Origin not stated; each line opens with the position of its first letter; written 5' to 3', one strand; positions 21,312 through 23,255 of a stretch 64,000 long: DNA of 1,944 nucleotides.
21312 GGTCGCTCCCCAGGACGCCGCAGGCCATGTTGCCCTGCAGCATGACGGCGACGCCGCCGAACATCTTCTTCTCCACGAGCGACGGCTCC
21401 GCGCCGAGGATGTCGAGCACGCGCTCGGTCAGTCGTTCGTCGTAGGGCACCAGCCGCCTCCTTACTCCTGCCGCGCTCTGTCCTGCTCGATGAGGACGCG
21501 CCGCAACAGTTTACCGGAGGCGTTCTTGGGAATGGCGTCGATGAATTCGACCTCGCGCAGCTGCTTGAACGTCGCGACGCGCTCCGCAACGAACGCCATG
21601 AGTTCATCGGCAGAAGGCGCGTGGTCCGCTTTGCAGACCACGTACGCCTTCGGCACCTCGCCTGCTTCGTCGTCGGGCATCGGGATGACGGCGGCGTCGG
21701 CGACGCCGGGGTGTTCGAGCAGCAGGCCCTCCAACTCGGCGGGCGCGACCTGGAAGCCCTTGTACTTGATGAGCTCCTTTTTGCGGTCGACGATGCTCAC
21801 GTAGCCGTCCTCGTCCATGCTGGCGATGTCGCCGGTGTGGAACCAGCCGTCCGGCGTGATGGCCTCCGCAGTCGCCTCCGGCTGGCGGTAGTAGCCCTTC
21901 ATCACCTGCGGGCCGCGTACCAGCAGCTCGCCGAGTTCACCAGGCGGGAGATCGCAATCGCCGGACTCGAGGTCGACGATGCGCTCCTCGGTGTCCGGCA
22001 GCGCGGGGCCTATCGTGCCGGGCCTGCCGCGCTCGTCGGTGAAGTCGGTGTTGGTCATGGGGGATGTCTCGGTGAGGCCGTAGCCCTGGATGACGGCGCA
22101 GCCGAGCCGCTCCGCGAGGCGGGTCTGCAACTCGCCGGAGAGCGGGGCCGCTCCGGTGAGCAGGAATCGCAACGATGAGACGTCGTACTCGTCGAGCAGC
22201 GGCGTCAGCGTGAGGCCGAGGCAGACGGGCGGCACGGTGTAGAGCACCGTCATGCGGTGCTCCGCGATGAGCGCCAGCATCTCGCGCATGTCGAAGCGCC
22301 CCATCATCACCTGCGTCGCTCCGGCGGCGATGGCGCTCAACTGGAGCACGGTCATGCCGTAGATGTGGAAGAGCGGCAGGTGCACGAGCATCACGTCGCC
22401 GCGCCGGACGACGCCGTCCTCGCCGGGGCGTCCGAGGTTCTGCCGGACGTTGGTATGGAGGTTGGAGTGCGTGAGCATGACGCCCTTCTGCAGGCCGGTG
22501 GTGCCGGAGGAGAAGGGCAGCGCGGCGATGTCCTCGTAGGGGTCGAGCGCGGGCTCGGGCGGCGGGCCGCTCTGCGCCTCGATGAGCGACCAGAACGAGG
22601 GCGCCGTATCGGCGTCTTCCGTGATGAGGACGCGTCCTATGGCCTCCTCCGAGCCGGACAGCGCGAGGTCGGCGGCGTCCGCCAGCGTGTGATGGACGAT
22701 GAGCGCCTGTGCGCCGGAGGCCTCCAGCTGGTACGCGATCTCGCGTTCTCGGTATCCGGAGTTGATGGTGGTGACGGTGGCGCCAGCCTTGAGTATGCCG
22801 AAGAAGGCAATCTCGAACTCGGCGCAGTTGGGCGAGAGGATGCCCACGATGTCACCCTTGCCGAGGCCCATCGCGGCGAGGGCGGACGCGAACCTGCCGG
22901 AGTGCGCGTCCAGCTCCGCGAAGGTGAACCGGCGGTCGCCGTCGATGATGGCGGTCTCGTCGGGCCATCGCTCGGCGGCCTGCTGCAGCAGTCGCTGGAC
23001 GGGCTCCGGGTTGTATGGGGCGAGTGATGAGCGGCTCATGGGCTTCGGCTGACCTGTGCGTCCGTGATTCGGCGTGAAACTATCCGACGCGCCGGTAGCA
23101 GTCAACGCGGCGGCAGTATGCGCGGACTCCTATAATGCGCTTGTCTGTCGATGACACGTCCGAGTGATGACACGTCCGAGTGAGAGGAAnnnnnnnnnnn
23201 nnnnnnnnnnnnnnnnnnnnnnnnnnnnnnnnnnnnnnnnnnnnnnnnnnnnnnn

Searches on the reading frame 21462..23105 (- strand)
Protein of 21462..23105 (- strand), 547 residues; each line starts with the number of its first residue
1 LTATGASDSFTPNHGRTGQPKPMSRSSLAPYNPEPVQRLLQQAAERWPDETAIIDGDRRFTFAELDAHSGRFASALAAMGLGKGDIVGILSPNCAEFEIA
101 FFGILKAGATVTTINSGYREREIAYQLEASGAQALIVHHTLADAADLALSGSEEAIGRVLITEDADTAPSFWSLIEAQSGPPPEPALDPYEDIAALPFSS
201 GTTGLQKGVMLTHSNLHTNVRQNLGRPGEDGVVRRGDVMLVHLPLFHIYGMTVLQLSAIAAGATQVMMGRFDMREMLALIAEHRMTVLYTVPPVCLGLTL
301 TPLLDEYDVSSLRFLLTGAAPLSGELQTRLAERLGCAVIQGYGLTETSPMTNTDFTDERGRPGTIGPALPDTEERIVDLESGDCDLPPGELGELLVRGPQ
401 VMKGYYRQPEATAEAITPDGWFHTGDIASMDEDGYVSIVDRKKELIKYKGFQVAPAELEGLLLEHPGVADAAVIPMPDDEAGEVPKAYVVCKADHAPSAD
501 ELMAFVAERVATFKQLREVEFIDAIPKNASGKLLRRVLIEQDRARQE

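Call 11: search_protein_families(library=pfam, proteins=[window:21462-23105:-], max_evalue=0.0001)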
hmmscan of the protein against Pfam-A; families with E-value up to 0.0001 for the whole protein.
window:21462-23105:- (547 aa): 2 families
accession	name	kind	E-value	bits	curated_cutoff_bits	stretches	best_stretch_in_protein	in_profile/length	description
PF00501.34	AMP-binding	-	3.3e-101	339.3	29.9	1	40-406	1-384/384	AMP-binding enzyme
PF13193.12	AMP-binding_C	-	2e-20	73.9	24.5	1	457-532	1-76/76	AMP-binding enzyme C-terminal domain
